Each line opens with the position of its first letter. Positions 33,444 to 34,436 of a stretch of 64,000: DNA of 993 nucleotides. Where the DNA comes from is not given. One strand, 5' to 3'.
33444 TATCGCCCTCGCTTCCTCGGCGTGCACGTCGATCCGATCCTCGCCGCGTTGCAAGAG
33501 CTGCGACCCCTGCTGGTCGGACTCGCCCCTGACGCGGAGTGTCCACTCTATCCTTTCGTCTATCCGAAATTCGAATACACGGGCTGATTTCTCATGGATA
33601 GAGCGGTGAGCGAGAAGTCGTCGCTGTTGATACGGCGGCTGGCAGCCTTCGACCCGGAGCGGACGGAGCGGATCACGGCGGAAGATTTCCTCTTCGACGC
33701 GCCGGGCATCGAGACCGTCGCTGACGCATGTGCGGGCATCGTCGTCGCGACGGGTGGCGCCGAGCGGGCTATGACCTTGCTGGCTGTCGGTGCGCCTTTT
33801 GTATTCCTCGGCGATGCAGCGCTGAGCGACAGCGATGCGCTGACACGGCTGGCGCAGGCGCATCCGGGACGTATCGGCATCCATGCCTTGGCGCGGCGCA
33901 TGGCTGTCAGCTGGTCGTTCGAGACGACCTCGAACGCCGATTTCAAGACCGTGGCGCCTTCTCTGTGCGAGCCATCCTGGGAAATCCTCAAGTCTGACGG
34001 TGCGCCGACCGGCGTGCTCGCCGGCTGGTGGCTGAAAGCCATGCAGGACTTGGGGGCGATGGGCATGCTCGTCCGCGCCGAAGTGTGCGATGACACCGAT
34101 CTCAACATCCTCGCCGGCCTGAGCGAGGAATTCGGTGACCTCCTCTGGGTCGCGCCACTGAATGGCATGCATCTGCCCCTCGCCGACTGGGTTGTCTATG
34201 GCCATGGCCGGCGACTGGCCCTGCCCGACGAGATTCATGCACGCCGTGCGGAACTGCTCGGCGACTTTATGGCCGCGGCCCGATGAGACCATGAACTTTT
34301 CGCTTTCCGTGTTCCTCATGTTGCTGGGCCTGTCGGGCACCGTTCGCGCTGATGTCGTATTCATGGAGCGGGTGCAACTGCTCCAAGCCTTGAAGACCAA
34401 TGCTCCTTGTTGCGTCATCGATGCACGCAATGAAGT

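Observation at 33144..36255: Five-gene accessory tail of operon 1 with no counterpart in standard molybdoenzyme operons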

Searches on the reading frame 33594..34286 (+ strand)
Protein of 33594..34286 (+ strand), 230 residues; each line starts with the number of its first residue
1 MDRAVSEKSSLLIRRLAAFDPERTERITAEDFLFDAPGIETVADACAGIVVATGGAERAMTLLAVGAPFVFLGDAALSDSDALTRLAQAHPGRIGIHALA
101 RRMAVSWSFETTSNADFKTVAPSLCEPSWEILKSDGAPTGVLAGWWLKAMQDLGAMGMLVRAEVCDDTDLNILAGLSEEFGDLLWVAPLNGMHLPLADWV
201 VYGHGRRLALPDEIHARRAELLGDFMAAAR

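Call 3: search_protein_families(library=pfam, proteins=[window:33594-34286:+], max_evalue=0.1)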
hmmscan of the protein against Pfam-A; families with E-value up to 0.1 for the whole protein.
window:33594-34286:+ (230 aa): 0 families

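Call 4: search_protein_families(library=ncbifam, proteins=[window:33594-34286:+], max_evalue=0.1)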
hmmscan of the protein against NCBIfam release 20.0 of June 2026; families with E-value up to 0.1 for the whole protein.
window:33594-34286:+ (230 aa): 0 families

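Call 6: find_encoding_contigs(protein=window:33594-34286:+, flank=10000, max_places=10)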
Protein window:33594-34286:+ (230 aa): 23 contigs read that carry it; 10 places shown.
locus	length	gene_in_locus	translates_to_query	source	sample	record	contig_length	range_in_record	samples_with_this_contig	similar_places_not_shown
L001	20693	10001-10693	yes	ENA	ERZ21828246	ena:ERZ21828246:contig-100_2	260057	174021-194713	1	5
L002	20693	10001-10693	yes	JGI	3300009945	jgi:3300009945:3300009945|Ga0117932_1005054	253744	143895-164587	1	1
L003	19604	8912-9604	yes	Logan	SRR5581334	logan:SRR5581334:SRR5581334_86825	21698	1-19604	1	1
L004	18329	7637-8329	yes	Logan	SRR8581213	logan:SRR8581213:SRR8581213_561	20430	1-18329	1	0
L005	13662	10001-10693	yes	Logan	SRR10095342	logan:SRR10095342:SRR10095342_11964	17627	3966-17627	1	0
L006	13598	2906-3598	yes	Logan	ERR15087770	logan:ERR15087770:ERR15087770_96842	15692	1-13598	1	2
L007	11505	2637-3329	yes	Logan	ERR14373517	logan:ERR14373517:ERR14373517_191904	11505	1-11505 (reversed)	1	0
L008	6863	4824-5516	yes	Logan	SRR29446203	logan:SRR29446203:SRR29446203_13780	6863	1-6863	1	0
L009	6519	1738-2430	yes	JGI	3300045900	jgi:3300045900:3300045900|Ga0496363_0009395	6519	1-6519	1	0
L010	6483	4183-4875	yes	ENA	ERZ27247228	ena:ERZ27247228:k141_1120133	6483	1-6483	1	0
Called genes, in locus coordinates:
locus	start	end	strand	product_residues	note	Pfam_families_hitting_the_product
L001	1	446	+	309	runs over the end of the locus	PF00581:Rhodanese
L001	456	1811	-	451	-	PF00072:Response_reg, PF00158:Sigma54_activat, PF14532:Sigma54_activ_2, PF07728:AAA_5 (weak), PF25601:AAA_lid_14, PF02954:HTH_8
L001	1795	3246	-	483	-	PF00672:HAMP (weak), PF00512:HisKA (weak), PF02518:HATPase_c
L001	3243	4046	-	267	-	PF12974:Phosphonate-bd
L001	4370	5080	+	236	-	PF12837:Fer4_6 (faint), PF13237:Fer4_10 (faint), PF13247:Fer4_11, PF13187:Fer4_9 (weak), PF00037:Fer4 (weak), PF12797:Fer4_2 (weak), PF12838:Fer4_7 (weak)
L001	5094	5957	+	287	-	PF03916:NrfD, PF14589:NrfD_2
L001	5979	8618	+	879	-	PF04879:Molybdop_Fe4S4, PF00384:Molybdopterin, PF01568:Molydop_binding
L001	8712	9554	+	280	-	PF02613:Nitrate_red_del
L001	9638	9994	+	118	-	-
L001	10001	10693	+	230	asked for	-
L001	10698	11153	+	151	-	-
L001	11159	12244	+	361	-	PF00037:Fer4 (faint), PF12837:Fer4_6 (faint), PF12838:Fer4_7, PF13187:Fer4_9 (weak), PF12838:Fer4_7, PF13187:Fer4_9 (weak), PF13237:Fer4_10 (weak), PF14697:Fer4_21, +1 more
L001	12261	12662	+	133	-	-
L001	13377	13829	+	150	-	-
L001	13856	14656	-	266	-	PF02613:Nitrate_red_del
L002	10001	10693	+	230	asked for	-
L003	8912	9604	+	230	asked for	-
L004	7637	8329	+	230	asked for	-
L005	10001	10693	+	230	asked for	-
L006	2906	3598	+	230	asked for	-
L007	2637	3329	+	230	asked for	-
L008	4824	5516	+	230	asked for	-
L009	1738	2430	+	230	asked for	-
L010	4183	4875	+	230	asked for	-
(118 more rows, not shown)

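Call 11: find_homologous_proteins(query=window:33594-34286:+, max_evalue=0.001)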
Query window:33594-34286:+ (230 aa): 178 proteins with E <= 0.001 among 2373 candidates; the best 120 are listed.
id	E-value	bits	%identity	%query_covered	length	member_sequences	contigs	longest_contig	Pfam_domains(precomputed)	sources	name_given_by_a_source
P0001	2.6e-146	503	100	100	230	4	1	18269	-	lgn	-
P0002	7.0e-91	321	66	98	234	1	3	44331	-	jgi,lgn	jgi:hypothetical protein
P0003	1.3e-87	311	61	98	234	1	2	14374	-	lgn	-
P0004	1.9e-83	297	61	96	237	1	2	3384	-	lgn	-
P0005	4.9e-81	289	62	97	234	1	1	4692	-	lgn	-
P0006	5.8e-81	289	61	100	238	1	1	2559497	-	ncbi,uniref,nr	ncbi:hypothetical protein [Sulfuricystis multivorans]|uniref:hypothetical protein n=1 Tax=Sulfuricys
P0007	6.3e-80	286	60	98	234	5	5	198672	-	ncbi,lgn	ncbi:MAG: hypothetical protein ACOY6N_10390 [Pseudomonadota bacterium]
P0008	2.1e-79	284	60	97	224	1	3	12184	-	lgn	-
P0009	2.8e-79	283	58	98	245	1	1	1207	-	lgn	-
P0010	2.9e-79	283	60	97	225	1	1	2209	-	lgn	-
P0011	4.0e-78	280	59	98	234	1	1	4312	-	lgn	-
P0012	2.4e-77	277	58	94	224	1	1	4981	-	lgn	-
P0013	2.0e-76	274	59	94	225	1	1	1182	-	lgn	-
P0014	6.1e-76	273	63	92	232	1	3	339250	-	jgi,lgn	jgi:hypothetical protein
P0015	7.2e-76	272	57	98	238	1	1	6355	-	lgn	-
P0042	1.4e-69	252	55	93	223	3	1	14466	PF00977.28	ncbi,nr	ncbi:MAG: hypothetical protein HZA64_12650 [Rhodocyclales bacterium]|nr:hypothetical protein [Rhodoc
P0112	3.4e-64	234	54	93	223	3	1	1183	PF00977.28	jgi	-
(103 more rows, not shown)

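Call 25: predict_structure(alignment_id=A1)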
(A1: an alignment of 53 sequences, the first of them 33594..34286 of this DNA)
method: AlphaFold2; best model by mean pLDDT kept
length: 230 residues; sequences in the alignment: 53
mean_pLDDT: 91.7   pTM: 0.87
mean pLDDT of the five models: 91.7, 91.0, 90.1, 89.9, 89.5
residues with pLDDT >= 90: 185; 70-90: 20; 50-70: 21; < 50: 4
segments of 3 or more residues with pLDDT < 50: 1-4
pLDDT, mean of each block of 10 residues (from residue 1): 60 97 97 98 98 97 98 97 98 98 80 63 82 97 98 98 96 97 96 89 96 95 83
secondary structure, 60 per line:
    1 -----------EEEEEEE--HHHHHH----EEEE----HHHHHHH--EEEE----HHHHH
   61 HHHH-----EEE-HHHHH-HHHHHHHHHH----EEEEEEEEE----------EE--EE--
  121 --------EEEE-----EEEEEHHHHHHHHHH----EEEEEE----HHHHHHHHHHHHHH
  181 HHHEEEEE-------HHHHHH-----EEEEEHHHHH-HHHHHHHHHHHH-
elements in order: E12-18 H21-26 E31-34 H39-45 E48-51 H56-64 E70-72 H74-78 H80-89 E94-102 E129-132 E138-142 H143-152 E157-162 H167-183 E184-188 H196-201 E207-211 H212-216 H218-229

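Call 29: fold_search(model_id=the predicted structure, library=pdb)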
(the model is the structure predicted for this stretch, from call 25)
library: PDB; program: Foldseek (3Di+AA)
matches with E <= 10: 1194; with E <= 0.001: 102
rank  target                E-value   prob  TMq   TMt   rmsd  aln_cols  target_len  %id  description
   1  6ymu_A                6.1e-08  1.00  0.62  0.59   5.4       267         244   16  Imidazole Glycerol Phosphate Synthase (released 2020-07-22)
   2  1h5y_B                6.9e-08  1.00  0.62  0.57   5.5       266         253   18  HisF protein from Pyrobaculum aerophilum (released 2001-06-01)
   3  2wjz_E                1.1e-07  1.00  0.62  0.61   4.5       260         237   15  Crystal structure of (HisH) K181A Y138A mutant of imidazoleglycerolphosphate synthase (HisH HisF) which displays const (released 2010-08-25)
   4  6vdg                  1.6e-07  1.00  0.62  0.60   6.0       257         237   13  Crystal Structure of the Y182A HisF Mutant from Thermotoga maritima (released 2020-01-15)
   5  5tql_A                1.6e-07  1.00  0.60  0.56   5.5       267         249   15  Crystal structure of TIM-Barrel protein HisF-C9S (released 2016-11-16)
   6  1h5y_A                2.4e-07  1.00  0.62  0.57   6.3       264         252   18  HisF protein from Pyrobaculum aerophilum (released 2001-06-01)
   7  6c8b_A                2.4e-07  1.00  0.59  0.53   6.4       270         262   14  Directed evolutionary changes in Kemp Eliminase KE07 - Crystal 23 round 6 (released 2018-08-01)
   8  4evz_A                3.3e-07  1.00  0.64  0.59   4.1       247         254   17  Structure of HisF-LUCA (released 2013-11-06)
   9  1vh7                  3.5e-07  1.00  0.63  0.58   5.9       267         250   13  Crystal structure of a cyclase subunit of imidazolglycerolphosphate synthase (released 2003-12-30)
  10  6ymu_E                3.7e-07  1.00  0.61  0.58   6.0       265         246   15  Imidazole Glycerol Phosphate Synthase (released 2020-07-22)
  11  3iip_A                3.7e-07  1.00  0.61  0.57   5.5       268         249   15  Evolutionary optimization of computationally designed enzymes: Kemp eliminases of the KE07 series (released 2010-03-02)
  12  8s8r                  3.7e-07  1.00  0.60  0.56   5.9       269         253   14  An induced-fit motion of a mobile loop (released 2025-02-19)
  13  6ct3                  3.7e-07  1.00  0.59  0.55   5.4       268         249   15  Directed evolutionary changes in Kemp Eliminase KE07 - Crystal 27 round 7-2 (released 2018-08-01)
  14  5d38_A                4.0e-07  1.00  0.59  0.53   6.5       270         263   15  Directed evolutionary changes in Kemp Eliminase KE07 - Crystal 17 round 7-2 (released 2016-09-07)
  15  5d2x                  4.2e-07  1.00  0.56  0.52   4.7       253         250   15  Directed evolutionary changes in Kemp Eliminase KE07 - Crystal 6 Round5 (released 2016-09-21)
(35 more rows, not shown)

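Call 31: search_solved_structures(query=A1, max_evalue=10, show_alignments=3)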
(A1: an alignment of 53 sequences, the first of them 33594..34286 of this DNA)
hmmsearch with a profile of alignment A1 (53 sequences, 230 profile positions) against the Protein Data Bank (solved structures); distinct sequences matched with E-value up to 10: 56.
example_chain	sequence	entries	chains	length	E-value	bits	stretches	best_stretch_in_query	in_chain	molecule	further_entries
1h5y_A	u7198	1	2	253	0.00051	22.4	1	56-94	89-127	HISF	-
4evz_A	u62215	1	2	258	0.0037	19.5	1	58-108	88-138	HisF-LUCA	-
3og3_A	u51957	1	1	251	0.0046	19.2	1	63-104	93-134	Imidazole glycerol phosphate synthase subunit hisF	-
4fx7_A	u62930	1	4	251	0.0083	18.4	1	63-104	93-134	Imidazole glycerol phosphate synthase subunit HisF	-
4x2r_A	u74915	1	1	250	0.011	18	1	56-98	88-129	1-(5-phosphoribosyl)-5-[(5-phosphoribosylamino)methylideneamino] imidazole-4-carboxamide i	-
5d33_A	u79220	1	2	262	0.012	17.9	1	55-105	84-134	de novo kemp eliminase KE07 round 7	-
3iiv_A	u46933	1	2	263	0.012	17.9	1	55-105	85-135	KE7 KE7_R7_1/3H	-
5d37_A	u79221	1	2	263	0.012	17.9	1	55-105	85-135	De novo kemp eliminase KE07 round 7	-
6cai_A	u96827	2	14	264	0.012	17.9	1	55-105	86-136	Kemp Eliminase KE07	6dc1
3iip_A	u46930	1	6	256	0.013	17.8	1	55-105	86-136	KE7 R6 3/7F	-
6c7v_A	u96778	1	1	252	0.014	17.7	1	55-105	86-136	Kemp eliminase KE07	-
5d32_A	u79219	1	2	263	0.014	17.7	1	55-105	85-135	De novo kemp eliminase KE07 round 6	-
6c8b_A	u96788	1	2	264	0.014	17.7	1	55-105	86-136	Kemp eliminase KE07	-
2rkx_A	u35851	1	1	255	0.014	17.7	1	55-105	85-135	Cyclase subunit of imidazoleglycerol_evolvedcerolphosphate synthase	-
3iio_A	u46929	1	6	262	0.014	17.6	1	55-105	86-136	KE07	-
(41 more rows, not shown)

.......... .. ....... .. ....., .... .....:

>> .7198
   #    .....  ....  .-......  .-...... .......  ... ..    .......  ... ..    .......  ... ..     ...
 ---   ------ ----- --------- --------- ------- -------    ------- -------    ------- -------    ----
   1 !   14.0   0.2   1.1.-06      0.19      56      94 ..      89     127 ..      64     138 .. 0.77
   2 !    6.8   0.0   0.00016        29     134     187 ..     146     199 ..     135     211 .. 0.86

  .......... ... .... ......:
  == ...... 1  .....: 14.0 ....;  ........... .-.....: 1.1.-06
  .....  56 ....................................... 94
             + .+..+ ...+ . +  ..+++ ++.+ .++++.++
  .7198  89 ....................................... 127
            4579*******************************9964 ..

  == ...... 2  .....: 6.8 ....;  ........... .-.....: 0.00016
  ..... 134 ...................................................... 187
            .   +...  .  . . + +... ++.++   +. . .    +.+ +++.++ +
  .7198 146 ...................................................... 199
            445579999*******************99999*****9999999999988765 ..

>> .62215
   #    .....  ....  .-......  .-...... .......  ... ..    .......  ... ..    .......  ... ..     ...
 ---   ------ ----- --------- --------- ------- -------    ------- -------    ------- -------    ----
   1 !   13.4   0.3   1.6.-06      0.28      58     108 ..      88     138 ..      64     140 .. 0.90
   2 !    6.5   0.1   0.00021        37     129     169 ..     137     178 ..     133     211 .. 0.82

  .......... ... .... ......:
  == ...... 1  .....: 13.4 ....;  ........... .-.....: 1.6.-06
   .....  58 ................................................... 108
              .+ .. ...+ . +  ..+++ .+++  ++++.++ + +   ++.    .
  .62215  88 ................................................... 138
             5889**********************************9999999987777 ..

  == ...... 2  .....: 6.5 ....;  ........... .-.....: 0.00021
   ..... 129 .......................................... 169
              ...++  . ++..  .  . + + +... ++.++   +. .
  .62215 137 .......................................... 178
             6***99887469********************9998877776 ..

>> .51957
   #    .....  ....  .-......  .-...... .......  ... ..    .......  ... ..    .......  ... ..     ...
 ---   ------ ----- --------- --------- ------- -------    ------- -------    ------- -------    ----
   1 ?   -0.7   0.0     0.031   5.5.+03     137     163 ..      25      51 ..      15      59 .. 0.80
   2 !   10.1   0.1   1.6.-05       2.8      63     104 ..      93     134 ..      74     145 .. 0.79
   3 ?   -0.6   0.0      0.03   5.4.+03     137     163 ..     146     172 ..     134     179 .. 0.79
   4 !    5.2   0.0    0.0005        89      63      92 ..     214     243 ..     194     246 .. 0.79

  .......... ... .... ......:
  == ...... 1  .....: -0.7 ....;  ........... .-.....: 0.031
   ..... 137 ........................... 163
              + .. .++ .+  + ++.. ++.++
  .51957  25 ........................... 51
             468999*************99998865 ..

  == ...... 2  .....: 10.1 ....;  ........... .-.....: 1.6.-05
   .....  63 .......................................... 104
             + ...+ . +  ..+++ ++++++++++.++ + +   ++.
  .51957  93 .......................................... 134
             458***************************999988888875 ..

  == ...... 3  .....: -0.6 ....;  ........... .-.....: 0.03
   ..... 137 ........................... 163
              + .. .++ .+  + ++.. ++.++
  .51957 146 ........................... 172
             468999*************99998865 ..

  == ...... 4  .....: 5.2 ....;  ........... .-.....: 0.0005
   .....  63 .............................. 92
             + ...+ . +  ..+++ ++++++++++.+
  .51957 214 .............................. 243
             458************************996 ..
